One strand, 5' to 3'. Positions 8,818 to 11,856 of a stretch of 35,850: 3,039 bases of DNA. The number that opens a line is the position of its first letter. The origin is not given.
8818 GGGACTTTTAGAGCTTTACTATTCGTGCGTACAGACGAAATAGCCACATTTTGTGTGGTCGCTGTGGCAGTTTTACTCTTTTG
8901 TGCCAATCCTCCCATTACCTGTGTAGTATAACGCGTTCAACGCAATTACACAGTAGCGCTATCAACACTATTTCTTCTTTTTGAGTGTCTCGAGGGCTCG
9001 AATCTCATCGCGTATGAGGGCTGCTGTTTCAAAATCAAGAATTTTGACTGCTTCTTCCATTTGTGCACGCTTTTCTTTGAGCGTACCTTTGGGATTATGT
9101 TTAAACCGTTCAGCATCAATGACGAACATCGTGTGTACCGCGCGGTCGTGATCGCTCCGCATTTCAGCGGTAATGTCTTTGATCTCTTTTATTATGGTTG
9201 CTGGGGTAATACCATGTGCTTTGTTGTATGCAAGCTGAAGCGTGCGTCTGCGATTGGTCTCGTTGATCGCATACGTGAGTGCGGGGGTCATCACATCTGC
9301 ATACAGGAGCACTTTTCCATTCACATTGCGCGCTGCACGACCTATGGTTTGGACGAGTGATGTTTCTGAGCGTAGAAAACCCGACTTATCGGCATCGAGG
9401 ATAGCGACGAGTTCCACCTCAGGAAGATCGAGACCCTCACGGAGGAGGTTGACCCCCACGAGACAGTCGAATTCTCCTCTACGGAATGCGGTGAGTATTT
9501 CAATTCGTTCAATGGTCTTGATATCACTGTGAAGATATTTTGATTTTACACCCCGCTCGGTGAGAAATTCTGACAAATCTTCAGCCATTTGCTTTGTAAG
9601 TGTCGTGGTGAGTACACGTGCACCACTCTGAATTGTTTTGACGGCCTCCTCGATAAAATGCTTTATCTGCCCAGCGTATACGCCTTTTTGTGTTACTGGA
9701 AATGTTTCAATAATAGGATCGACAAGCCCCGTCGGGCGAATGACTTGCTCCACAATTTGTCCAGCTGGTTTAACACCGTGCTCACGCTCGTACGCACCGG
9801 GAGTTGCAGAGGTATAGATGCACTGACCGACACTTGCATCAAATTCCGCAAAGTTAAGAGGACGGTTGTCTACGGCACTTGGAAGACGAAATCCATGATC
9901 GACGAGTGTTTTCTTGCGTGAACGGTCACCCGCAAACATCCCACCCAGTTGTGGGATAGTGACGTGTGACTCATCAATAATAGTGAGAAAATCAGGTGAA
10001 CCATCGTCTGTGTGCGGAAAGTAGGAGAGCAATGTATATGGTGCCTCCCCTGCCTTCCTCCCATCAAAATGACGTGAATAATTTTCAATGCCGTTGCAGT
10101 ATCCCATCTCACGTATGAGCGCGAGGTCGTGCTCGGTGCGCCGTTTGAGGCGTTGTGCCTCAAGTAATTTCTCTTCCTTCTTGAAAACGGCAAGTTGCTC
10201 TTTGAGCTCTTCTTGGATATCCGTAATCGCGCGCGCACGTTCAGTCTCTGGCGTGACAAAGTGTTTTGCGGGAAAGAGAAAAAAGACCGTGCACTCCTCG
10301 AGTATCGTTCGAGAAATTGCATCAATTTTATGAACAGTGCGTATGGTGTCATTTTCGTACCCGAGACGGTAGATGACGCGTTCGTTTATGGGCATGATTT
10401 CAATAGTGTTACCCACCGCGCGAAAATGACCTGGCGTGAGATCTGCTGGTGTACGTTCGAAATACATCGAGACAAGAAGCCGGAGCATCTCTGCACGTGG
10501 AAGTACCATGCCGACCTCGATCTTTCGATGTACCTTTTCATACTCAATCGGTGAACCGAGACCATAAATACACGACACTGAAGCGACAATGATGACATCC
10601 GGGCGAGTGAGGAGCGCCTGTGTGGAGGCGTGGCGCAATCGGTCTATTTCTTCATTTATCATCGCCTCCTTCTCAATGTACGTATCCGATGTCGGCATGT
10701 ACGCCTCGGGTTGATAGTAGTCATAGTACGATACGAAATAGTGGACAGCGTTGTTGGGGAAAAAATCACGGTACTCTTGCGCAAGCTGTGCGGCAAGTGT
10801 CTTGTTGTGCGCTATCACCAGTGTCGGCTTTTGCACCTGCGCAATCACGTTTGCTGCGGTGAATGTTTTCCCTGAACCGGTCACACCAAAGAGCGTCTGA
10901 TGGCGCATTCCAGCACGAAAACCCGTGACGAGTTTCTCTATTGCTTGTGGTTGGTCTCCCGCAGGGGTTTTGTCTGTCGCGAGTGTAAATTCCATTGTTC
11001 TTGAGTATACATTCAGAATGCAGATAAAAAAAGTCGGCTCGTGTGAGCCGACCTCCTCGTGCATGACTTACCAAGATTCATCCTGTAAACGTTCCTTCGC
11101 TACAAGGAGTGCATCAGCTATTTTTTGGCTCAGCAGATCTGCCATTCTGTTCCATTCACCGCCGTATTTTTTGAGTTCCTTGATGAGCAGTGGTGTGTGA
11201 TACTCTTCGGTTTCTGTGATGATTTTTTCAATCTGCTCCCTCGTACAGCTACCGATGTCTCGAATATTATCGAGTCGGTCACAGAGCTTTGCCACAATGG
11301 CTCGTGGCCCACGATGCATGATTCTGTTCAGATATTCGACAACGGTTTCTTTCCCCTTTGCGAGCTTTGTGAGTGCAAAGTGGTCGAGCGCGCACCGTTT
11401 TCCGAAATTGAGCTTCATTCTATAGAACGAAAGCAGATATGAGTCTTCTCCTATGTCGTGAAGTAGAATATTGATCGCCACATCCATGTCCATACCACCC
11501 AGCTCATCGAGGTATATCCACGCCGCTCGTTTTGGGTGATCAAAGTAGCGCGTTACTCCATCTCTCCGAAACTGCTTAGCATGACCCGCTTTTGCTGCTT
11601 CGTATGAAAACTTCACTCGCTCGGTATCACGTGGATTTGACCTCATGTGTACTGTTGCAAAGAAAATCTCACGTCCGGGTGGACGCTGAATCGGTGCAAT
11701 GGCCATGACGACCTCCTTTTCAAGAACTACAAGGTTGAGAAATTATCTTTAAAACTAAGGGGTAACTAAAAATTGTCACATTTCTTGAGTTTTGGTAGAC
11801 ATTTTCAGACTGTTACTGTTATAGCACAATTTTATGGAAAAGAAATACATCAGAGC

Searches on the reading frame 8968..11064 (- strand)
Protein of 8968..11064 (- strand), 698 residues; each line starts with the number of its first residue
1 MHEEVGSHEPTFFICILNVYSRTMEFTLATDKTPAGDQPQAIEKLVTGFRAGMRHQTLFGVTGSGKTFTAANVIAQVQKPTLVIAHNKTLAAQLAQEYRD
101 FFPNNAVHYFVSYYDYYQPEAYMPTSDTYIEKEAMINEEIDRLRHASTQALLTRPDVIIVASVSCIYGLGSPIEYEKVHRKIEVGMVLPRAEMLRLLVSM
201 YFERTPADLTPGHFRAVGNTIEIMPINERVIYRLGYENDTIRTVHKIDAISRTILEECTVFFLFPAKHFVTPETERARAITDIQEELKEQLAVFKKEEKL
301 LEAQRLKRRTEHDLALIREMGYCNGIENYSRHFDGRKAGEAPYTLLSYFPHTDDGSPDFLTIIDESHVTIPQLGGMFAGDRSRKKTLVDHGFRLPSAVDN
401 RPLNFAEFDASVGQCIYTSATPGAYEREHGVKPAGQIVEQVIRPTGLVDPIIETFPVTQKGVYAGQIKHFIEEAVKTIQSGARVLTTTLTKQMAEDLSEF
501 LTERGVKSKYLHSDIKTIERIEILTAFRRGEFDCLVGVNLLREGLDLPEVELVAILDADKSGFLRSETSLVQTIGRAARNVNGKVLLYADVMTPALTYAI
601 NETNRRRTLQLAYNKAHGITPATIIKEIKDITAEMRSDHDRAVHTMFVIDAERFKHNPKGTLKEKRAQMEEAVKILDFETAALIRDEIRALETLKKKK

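Call 5: search_protein_families(library=pfam, proteins=[window:8968-11064:-], max_evalue=0.001)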
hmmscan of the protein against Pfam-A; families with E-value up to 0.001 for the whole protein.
window:8968-11064:- (698 aa): 6 families
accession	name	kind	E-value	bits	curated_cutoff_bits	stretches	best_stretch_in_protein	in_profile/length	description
PF00271.37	Helicase_C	-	5.8e-21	75.2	23.5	1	475-580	10-109/110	Helicase conserved C-terminal domain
PF12344.14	UvrB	-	7.6e-20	70.9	27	1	587-629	1-43/43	Ultra-violet resistance protein B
PF17757.6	UvrB_inter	-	2.1e-17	63.4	22.9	1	181-269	2-91/91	UvrB interaction domain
PF04851.21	ResIII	-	1.3e-12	48.4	22.5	1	37-159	7-130/164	Type III restriction enzyme, res subunit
PF02151.25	UVR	-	9.1e-08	32.1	21.5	1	662-693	4-35/36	UvrB/uvrC motif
PF00270.35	DEAD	-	3.4e-05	24.1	26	0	38-108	4-77/167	DEAD/DEAH box helicase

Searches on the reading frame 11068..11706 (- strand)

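Call 5: search_protein_families(library=pfam, proteins=[window:11068-11706:-], max_evalue=0.001)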
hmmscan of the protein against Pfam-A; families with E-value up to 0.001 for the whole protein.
window:11068-11706:- (212 aa): 1 family
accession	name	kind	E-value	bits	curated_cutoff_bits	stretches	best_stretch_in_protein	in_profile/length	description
PF13328.12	HD_4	-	1.4e-07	31.8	27.2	1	36-173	3-149/156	HD domain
